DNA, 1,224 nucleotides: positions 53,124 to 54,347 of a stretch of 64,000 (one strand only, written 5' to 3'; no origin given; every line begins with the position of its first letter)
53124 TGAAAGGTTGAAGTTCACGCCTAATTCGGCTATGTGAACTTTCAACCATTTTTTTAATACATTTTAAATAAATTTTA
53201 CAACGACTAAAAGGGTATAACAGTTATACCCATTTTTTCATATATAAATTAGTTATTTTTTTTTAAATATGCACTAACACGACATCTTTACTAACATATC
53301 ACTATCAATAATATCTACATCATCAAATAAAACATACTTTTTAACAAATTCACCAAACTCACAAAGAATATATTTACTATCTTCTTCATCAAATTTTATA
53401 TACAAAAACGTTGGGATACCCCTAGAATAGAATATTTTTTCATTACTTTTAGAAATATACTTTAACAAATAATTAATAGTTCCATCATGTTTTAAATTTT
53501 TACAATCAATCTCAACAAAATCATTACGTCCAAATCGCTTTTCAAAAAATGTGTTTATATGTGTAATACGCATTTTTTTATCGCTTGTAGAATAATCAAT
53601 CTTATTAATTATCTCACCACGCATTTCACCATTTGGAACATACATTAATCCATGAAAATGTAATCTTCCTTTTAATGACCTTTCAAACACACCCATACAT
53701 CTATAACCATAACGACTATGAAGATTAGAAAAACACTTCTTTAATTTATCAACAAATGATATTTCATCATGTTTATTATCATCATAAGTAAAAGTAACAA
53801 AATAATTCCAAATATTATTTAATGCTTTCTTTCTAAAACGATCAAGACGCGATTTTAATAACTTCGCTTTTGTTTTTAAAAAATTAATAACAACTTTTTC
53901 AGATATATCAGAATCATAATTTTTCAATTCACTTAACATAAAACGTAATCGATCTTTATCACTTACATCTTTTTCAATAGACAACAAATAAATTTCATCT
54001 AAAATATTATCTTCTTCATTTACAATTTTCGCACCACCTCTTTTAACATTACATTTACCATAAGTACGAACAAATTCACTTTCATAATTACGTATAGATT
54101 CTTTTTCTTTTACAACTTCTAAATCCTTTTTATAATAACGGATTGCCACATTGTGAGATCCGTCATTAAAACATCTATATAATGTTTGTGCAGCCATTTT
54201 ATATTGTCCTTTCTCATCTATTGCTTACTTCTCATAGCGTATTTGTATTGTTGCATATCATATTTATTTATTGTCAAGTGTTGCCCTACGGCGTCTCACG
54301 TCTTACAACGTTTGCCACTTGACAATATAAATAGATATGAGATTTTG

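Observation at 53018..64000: Second, Rep-driven relative of element A, with candidate hairpin origins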

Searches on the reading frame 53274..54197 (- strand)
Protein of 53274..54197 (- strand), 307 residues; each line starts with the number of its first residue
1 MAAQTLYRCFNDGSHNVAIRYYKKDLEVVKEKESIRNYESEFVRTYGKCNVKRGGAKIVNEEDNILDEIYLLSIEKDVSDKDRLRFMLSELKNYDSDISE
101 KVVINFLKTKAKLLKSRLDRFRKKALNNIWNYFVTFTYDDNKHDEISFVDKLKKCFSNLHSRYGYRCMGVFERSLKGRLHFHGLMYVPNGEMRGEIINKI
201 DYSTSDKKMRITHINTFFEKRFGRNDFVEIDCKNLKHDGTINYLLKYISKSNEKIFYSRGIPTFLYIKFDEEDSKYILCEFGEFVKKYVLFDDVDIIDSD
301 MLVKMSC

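Call 7: search_protein_families(library=pfam, proteins=[window:53274-54197:-], max_evalue=0.1)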
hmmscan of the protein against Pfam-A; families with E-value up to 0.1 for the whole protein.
window:53274-54197:- (307 aa): 2 families
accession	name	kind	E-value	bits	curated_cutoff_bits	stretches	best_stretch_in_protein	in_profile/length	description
PF23343.2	REP_ORF2-G2P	-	6e-11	42.9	27.8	1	131-251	1-98/99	Replication-associated protein ORF2/G2P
PF05840.19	Phage_GPA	-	0.0032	17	31.4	1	163-251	239-317/321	Bacteriophage replication gene A protein (GPA)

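Call 8: search_protein_families(library=phrogs, proteins=[window:53274-54197:-], max_evalue=0.1)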
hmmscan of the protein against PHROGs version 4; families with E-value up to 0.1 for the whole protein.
window:53274-54197:- (307 aa): 1 family
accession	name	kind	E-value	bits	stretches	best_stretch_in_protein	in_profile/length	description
phrog_3419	-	DNA, RNA and nucleotide metabolism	0.0029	18.2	1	108-185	78-159/289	rolling circle DNA replication initiation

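Call 20: search_protein_families(library=ncbifam, proteins=[window:53274-54197:-], max_evalue=0.01)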
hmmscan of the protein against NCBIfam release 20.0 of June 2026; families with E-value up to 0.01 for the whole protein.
window:53274-54197:- (307 aa): 0 families

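Call 32: find_homologous_proteins(query=window:53274-54197:-, max_evalue=0.001)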
Query window:53274-54197:- (307 aa): 388 proteins with E <= 0.001 among 1219 candidates; the best 120 are listed.
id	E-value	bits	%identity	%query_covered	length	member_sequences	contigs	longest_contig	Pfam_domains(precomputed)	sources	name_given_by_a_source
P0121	7.0e-201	684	100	100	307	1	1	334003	PF23343.3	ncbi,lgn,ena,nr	ncbi:MAG: hypothetical protein J1F32_01750 [Erysipelotrichales bacterium]|nr:hypothetical protein [E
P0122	1.1e-104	368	57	100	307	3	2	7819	PF23343.3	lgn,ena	-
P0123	1.2e-102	362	57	100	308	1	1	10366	PF23343.3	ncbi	-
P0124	1.0e-101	359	55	99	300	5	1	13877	PF23343.3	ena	-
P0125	2.7e-99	351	57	99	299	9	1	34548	PF23343.3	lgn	-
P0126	2.7e-98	347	57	99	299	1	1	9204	PF23343.3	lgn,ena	-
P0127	2.9e-96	341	54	99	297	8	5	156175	PF23343.3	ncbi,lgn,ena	-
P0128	6.0e-96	340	57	99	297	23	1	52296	PF23343.3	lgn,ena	-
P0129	9.5e-94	332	56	99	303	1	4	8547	PF23343.3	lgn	-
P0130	1.3e-93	332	54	99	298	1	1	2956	PF23343.3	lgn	-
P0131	1.5e-92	328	55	95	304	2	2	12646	PF23343.3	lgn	-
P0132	3.0e-91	324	56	99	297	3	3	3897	PF23343.3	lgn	-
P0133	3.5e-90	321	54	98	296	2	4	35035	PF23343.3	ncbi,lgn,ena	-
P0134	3.9e-89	317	53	99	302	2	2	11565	PF23343.3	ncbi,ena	-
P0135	1.1e-87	312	52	98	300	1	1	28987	PF23343.3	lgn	-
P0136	1.3e-87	312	53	100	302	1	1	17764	PF23343.3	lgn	-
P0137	3.9e-86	307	51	100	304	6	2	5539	PF23343.3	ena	-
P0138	1.1e-85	306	52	99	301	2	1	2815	PF23343.3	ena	-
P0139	1.4e-81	292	52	98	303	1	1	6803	PF23343.3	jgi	-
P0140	3.6e-81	291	51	98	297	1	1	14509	PF23343.3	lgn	-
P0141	2.0e-80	289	51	98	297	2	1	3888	PF23343.3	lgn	-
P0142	6.6e-80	287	52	98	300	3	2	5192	PF23343.3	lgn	-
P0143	7.9e-77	277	50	99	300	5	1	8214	PF23343.3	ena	-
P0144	1.3e-76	276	47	99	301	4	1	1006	PF23343.3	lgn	-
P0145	1.7e-73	266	50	99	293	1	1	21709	PF23343.3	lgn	-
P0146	4.5e-73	264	48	99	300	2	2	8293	PF23343.3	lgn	-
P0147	1.1e-71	260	47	99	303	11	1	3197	PF23343.3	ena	-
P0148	4.2e-65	238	42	95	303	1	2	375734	PF23343.3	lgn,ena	-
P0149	1.6e-63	233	55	66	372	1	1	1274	PF23343.3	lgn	-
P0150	4.3e-61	225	44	96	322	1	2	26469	PF23343.3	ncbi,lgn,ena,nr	ncbi:MAG: hypothetical protein K2J16_03860 [Clostridia bacterium]|nr:hypothetical protein [Clostridi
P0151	1.4e-60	223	57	61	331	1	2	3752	PF23343.3,PF05840.20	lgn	-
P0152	2.1e-60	223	42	98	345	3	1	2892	PF23343.3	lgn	-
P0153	6.0e-60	221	43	96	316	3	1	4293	PF23343.3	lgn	-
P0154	6.2e-60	221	47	77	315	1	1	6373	PF23343.3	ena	-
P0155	6.8e-60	221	43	95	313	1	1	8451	PF23343.3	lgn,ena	-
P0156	7.1e-60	221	40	95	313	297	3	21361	PF23343.3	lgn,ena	-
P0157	7.2e-60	221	45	83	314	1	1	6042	PF23343.3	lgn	-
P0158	9.4e-60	221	43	95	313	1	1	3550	PF23343.3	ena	-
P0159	1.0e-59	221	43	95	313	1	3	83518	PF23343.3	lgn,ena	-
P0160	1.1e-59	221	43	95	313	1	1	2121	PF23343.3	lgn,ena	-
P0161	1.2e-59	220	42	95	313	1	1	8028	PF23343.3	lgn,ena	-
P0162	1.2e-59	220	42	95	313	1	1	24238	PF23343.3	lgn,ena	-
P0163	1.3e-59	220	55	66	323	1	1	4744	PF23343.3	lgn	-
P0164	1.3e-59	220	42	96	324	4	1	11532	PF23343.3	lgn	-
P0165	1.6e-59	220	42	95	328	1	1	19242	PF23343.3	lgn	-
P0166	1.7e-59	220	42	95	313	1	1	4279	PF23343.3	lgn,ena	-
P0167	1.7e-59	220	42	95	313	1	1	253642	PF23343.3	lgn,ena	-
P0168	1.8e-59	220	58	61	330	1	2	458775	PF23343.3,PF05840.20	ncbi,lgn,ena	-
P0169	1.9e-59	220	42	94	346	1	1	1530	PF23343.3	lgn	-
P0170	1.9e-59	220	43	95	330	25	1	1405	PF23343.3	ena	-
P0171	1.9e-59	220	51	79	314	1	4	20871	PF23343.3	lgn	-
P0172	2.4e-59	219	42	95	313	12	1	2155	PF23343.3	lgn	-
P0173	3.1e-59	219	42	95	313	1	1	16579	PF23343.3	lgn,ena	-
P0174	3.2e-59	219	42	95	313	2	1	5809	PF23343.3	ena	-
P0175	3.2e-59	219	47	78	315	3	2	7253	PF23343.3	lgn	-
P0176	4.0e-59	219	49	76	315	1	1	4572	PF23343.3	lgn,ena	-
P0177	5.2e-59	218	43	96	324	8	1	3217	PF23343.3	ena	-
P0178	8.5e-59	218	56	61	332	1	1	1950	PF23343.3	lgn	-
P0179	9.8e-59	217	42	95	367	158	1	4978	PF23343.3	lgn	-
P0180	1.2e-58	217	41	96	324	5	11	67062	PF23343.3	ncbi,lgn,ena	-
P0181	1.7e-58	217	42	96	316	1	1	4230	PF23343.3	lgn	-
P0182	1.8e-58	217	42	93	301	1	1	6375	PF23343.3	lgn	-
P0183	2.4e-58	216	54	63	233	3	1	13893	PF23343.3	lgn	-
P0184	3.3e-58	216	48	78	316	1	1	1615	PF23343.3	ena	-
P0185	4.0e-58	215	47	78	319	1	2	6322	PF23343.3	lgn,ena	-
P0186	4.8e-58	215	45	78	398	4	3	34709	PF23343.3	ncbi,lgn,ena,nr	ncbi:MAG: hypothetical protein IJA89_08505 [Clostridia bacterium]|nr:hypothetical protein [Clostridi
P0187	5.2e-58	215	44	96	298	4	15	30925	PF23343.3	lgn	-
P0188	5.6e-58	215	40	97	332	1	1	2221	PF23343.3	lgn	-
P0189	6.5e-58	215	41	99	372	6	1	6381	PF23343.3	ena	-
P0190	1.1e-57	214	41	98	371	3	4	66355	PF23343.3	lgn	-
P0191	1.1e-57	214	57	57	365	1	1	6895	PF23343.3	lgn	-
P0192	1.4e-57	214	47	76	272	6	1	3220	PF23343.3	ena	-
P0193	1.9e-57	213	55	59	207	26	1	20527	PF23343.3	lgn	-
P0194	4.4e-57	212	42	93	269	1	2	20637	PF23343.3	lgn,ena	-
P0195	4.8e-57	212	41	96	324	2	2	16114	PF23343.3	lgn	-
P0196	6.7e-57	211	39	96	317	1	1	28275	PF23343.3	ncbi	-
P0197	7.9e-57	211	42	96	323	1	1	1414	PF23343.3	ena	-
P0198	8.0e-57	211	46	76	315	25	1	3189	PF23343.3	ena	-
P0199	8.5e-57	211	41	98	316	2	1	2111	PF23343.3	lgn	-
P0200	1.0e-56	211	44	81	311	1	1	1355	PF23343.3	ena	-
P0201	1.4e-56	210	41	98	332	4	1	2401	PF23343.3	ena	-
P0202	1.5e-56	210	41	98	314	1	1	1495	PF23343.3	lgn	-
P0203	2.4e-56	210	42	98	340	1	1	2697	PF23343.3,PF05840.20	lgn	-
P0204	2.7e-56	209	55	66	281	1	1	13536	PF23343.3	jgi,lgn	jgi:hypothetical protein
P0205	2.9e-56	209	54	61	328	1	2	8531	PF23343.3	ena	-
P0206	3.6e-56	209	40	98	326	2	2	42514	PF23343.3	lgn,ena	-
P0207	6.8e-56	208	40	98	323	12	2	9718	PF23343.3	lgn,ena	-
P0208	6.8e-56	208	45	76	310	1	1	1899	PF23343.3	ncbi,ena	-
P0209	1.3e-55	207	42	78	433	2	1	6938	PF23343.3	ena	-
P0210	1.5e-55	207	41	95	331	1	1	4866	PF23343.3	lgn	-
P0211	1.5e-55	207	40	95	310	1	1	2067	PF23343.3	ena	-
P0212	2.5e-55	206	46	81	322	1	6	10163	PF23343.3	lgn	-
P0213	3.3e-55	206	52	67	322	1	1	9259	PF23343.3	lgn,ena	-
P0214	3.7e-55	206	47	79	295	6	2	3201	PF23343.3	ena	-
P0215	4.1e-55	205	39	97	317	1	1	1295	PF23343.3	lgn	-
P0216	5.8e-55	205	55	54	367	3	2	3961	PF23343.3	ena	-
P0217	6.3e-55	205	55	58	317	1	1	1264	PF23343.3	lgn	-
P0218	6.7e-55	205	45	76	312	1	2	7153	PF23343.3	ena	-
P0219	1.9e-54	203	44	83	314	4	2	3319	PF23343.3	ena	-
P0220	2.2e-54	203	42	98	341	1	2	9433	PF23343.3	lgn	-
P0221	2.4e-54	203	41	96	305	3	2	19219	PF23343.3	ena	-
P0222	3.6e-54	202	43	94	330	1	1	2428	PF23343.3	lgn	-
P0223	4.2e-54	202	46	78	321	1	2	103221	PF23343.3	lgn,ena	-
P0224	5.1e-54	202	38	97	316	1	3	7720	PF23343.3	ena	-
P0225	5.4e-54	202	41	93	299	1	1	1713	PF23343.3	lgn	-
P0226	8.3e-54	201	42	94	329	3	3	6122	PF23343.3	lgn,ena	-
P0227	1.6e-53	200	39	97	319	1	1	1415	PF23343.3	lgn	-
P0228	1.9e-53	200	43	83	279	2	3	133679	PF23343.3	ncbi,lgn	ncbi:MAG: hypothetical protein RR033_03145 [Clostridia bacterium]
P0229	2.0e-53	200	40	94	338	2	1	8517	PF23343.3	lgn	-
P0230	2.3e-53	200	44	96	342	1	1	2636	PF23343.3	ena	-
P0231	2.4e-53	200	42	98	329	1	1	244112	PF23343.3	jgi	-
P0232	3.7e-53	199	42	95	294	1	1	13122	PF23343.3,PF05840.20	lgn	-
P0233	4.1e-53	199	43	94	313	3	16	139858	PF23343.3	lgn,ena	-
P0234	4.6e-53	199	39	97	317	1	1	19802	PF23343.3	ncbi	-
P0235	1.1e-52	198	50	70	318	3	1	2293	PF23343.3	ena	-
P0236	1.1e-52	198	39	98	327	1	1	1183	PF23343.3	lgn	-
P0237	1.2e-52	197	48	70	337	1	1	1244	PF23343.3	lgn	-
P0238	1.6e-52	197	39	97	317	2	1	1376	PF23343.3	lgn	-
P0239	1.6e-52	197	54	58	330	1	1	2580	PF23343.3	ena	-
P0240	1.7e-52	197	39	93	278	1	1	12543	PF23343.3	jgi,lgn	jgi:hypothetical protein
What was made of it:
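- On HUH rolling-circle initiators (Pfam PF23343 REP_ORF2-G2P): All 120 listed homologues carry PF23343 (call 32).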

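Call 55: find_encoding_contigs(protein=P0124, flank=10000, max_places=4)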
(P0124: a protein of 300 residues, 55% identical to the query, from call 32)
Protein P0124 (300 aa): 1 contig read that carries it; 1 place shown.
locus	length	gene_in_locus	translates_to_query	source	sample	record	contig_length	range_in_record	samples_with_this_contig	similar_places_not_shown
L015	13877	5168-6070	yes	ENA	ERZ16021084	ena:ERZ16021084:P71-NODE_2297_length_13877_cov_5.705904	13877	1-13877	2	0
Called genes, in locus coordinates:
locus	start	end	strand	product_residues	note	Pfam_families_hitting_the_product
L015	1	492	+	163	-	?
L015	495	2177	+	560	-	-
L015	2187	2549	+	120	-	-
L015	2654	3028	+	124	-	-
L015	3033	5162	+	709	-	-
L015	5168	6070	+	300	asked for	PF23343:REP_ORF2-G2P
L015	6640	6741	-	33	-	-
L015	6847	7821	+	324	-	PF13565:HTH_32, PF00665:rve, PF13683:rve_3 (weak)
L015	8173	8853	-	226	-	PF01027:Bax1-I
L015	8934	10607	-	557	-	PF00149:Metallophos (weak), PF02872:5_nucleotid_C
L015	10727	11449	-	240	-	PF00121:TIM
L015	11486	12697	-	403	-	PF00162:PGK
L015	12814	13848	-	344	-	PF00044:Gp_dh_N, PF02800:Gp_dh_C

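Call 56: find_encoding_contigs(protein=P0140, flank=10000, max_places=4)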
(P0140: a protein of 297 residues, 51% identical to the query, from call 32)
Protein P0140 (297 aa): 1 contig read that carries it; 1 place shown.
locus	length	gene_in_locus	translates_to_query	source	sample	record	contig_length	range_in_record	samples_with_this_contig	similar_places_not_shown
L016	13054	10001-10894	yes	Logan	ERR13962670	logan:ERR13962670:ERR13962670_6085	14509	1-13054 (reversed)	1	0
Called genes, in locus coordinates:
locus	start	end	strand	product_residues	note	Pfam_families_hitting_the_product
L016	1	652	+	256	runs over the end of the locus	-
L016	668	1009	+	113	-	-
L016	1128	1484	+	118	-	-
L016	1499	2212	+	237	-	-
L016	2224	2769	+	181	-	-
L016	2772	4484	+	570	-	-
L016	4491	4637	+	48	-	-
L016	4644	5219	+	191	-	-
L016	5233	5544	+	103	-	-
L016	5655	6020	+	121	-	-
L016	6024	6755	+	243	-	PF01555:N6_N4_Mtase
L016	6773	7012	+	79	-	-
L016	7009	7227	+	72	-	-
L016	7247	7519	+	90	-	-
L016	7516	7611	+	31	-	-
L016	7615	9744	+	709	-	-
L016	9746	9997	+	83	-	PF12961:DUF3850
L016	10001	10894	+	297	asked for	PF23343:REP_ORF2-G2P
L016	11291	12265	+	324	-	PF13565:HTH_32, PF00665:rve, PF13683:rve_3 (weak)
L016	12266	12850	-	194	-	-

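Call 60: find_related_loci(query=A2, collection=viral_contigs, flank=10000)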
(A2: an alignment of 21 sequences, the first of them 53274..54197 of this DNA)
Query A2 (307 aa) in viral_contigs; peptide patterns used: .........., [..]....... (x = any residue, [..] = any of these).
101 stretches matched a pattern; 1 encode a relative of the query (tblastn E <= 1e-3); 1 distinct loci.
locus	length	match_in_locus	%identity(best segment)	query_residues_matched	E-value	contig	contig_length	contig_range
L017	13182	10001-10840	35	7-301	2e-46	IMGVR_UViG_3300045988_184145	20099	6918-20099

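Call 62: find_encoding_contigs(protein=P0127, flank=10000, max_places=3)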
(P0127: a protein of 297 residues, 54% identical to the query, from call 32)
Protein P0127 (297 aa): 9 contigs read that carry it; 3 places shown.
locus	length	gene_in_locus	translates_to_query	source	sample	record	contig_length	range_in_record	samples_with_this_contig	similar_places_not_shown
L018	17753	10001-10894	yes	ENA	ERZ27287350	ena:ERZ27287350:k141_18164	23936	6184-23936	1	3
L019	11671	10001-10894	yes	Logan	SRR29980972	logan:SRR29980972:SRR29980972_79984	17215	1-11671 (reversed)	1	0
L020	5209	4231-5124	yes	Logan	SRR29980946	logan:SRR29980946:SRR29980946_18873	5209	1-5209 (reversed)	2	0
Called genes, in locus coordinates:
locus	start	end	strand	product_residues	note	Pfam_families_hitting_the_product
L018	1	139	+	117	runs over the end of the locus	-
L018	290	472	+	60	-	-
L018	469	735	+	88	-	-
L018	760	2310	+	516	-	-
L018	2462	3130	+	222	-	-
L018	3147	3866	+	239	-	-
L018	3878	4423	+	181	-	-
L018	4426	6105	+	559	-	-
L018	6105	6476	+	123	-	-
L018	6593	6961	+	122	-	-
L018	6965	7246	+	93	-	-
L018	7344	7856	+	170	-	-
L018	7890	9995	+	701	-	-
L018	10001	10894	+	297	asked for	PF23343:REP_ORF2-G2P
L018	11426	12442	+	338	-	PF13565:HTH_32 (weak), PF00665:rve, PF13683:rve_3 (weak)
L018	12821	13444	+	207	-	-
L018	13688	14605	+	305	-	PF18765:Polbeta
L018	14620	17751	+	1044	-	?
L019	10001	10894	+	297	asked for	PF23343:REP_ORF2-G2P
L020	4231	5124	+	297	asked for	PF23343:REP_ORF2-G2P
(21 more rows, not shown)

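Call 63: find_encoding_contigs(protein=P0128, flank=10000, max_places=3)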
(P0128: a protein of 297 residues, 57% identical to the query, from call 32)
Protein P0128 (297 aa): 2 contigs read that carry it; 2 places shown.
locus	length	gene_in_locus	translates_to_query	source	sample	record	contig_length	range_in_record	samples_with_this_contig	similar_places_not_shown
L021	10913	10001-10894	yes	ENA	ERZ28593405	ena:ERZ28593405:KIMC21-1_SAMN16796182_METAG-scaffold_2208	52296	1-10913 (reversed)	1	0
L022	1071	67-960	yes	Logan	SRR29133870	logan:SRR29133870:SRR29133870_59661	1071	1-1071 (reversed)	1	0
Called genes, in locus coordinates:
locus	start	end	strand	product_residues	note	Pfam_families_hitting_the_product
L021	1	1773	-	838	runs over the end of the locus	PF00122:E1-E2_ATPase, PF00702:Hydrolase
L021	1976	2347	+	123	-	-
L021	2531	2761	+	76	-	-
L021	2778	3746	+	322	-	-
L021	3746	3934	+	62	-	-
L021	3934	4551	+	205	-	-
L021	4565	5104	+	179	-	-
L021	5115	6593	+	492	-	-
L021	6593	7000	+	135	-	-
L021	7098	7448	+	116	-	-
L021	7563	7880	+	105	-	-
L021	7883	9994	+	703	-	-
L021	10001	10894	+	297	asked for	PF23343:REP_ORF2-G2P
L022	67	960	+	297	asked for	PF23343:REP_ORF2-G2P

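Call 64: find_encoding_contigs(protein=P0148, flank=10000, max_places=3)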
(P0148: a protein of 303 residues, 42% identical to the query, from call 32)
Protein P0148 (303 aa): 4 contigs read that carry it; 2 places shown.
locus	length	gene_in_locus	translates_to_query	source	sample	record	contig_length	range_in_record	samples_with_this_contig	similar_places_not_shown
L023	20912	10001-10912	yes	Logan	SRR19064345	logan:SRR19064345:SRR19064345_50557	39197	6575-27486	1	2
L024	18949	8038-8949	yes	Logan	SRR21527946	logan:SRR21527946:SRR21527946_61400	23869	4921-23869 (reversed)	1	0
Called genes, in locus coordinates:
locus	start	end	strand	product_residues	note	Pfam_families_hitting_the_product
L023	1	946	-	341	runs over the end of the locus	-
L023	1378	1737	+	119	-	-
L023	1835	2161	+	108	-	-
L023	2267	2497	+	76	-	-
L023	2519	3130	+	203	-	-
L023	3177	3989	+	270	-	-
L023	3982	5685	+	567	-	-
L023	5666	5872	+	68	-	-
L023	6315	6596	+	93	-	-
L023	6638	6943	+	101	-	-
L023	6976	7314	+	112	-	-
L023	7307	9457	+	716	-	-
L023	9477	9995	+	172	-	PF00929:RNase_T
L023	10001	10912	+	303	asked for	PF23343:REP_ORF2-G2P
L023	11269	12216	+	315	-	PF00665:rve, PF13683:rve_3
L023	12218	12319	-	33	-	-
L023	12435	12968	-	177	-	-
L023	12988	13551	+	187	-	-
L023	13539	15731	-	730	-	PF13802:Gal_mutarotas_2, PF01055:Glyco_hydro_31_2nd, PF21365:Glyco_hydro_31_3rd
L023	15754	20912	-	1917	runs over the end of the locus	PF13195:DUF4011, PF13086:AAA_11, PF13245:AAA_19 (faint), PF13604:AAA_30 (faint), PF13087:AAA_12, PF18741:MTES_1575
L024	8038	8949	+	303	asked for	PF23343:REP_ORF2-G2P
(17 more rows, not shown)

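Call 68: search_dna_similar(query=window:53274-54197:-, collection=phages, mode=protein, max_evalue=1, max_rows=30)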
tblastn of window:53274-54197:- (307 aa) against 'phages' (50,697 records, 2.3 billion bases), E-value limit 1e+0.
Records with a match: 27; places in all: 27; records where one place covers at least 80% of the query: 1.
Best place of each record, by identity: <60% 27.
By first word of the organism name: Xanthomonas 13; bajarodino 7; Dulem 4; Microviridae 2; Bacteriophage 1.
By host as written in the record: - 7; Peromyscus fraterculus 5; Xanthomonas campestris pv. campestris 3; Xanthomonas campestris pv. vesicatora ATCC35937 2; Xanthomonas axonopodis pv. citri 2; Xanthomonas oryzae pv. oryzicola 2; Varecia variegata 2; Eulemur coronatus 1; and 3 more.
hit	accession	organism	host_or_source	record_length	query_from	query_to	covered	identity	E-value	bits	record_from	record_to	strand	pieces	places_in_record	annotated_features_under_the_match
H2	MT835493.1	Bacteriophage sp.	human fecal samples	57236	25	298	89%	35.7%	4e-36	143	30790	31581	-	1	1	record has no annotation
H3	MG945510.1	Microviridae sp.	flamingo feces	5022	54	253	65%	27.8%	3e-2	42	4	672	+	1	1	similar to VP4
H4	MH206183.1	Xanthomonas phage phiXv2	Xanthomonas campestris pv. vesicatora ...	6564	57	250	63%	23.1%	2e-1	39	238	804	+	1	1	replication initiation protein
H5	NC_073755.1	Xanthomonas phage phiXv2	Xanthomonas campestris pv. vesicatora ...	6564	57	250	63%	23.1%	2e-1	39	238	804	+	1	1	replication initiation protein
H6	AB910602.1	Xanthomonas phage XacF1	Xanthomonas axonopodis pv. citri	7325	57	250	63%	23.1%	2e-1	39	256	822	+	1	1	hypothetical protein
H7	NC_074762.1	Xanthomonas phage XacF1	Xanthomonas axonopodis pv. citri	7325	57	250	63%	23.1%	2e-1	39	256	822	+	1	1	hypothetical protein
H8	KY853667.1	Xanthomonas phage Xf409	Xanthomonas oryzae pv. oryzicola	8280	57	250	63%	23.1%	2e-1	39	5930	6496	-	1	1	replication initiation protein II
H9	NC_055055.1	Xanthomonas phage Xf409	Xanthomonas oryzae pv. oryzicola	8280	57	250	63%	23.1%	2e-1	39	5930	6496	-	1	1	replication initiation protein II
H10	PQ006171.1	bajarodino virus 23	Peromyscus fraterculus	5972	125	273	49%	29.7%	9e-5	50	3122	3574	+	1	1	replication initiator protein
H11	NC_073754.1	Xanthomonas phage phiLF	Xanthomonas campestris pv. campestris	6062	57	250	63%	22.7%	2e-1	39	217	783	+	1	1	replication initiation protein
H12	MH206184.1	Xanthomonas phage phiLf UK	Xanthomonas campestris pv. campestris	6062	57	250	63%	22.7%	2e-1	39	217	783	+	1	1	replication initiation protein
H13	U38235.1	Xanthomonas phage Lf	-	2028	57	250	63%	22.7%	3e-1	39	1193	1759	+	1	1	II: replication initiation protein | X: ORF165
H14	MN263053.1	Xanthomonas phage phiLF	Xanthomonas campestris pv. campestris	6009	57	250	63%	22.7%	3e-1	39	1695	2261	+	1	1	record has no annotation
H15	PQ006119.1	bajarodino virus 76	Chaetodipus spinatus feces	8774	114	256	47%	28.5%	4e-4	48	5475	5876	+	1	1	replication initiator protein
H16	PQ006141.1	bajarodino virus 42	Neotoma bryanti feces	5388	105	250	48%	27.7%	4e-1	39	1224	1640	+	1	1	replication initiator protein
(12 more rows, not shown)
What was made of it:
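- Closest known: phiX174 gpA / pC194-type rolling-circle initiators. Different: Sequence identity to microvirus and inovirus Reps is 22-31%, with marginal E-values (call 68).
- Its nearest named relatives are filamentous-phage gpII and microvirus VP4 (call 68).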
